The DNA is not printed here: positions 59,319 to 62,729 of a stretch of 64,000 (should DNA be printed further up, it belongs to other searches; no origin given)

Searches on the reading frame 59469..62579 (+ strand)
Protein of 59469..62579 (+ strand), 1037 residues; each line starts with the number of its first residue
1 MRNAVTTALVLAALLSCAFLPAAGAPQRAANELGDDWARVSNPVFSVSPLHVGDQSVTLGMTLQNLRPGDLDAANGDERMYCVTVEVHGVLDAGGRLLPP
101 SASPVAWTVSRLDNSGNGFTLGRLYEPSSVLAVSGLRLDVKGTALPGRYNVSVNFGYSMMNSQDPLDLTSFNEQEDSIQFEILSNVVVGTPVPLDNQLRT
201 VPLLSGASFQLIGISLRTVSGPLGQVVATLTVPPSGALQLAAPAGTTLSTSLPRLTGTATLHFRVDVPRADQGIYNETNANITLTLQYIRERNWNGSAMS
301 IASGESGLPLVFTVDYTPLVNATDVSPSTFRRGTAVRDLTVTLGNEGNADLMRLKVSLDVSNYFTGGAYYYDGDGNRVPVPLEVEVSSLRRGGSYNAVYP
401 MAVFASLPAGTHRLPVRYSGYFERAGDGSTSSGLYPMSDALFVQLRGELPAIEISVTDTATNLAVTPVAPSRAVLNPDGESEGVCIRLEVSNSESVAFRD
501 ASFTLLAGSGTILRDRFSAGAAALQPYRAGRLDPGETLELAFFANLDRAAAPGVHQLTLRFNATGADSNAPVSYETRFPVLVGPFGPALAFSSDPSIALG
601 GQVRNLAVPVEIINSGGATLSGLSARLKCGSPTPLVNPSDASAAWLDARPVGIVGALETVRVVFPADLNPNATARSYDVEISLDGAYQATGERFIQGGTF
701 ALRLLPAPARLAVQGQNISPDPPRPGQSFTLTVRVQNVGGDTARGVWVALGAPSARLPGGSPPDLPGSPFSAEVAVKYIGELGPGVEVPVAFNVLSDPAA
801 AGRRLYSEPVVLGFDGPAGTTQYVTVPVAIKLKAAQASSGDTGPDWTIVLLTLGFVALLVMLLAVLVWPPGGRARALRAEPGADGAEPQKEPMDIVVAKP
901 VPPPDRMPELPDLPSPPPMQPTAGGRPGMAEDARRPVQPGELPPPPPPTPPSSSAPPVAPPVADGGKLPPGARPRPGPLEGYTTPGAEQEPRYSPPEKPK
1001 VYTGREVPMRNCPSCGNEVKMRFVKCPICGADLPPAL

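Call 85: search_protein_families(library=pfam, proteins=[window:59469-62579:+], max_evalue=0.001)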
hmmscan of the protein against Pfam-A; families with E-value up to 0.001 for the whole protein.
window:59469-62579:+ (1037 aa): 1 family
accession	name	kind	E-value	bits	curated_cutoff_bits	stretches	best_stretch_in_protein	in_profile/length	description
PF13248.11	Zn_ribbon_3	-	0.00015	21.5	27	1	1008-1033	1-26/26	zinc-ribbon domain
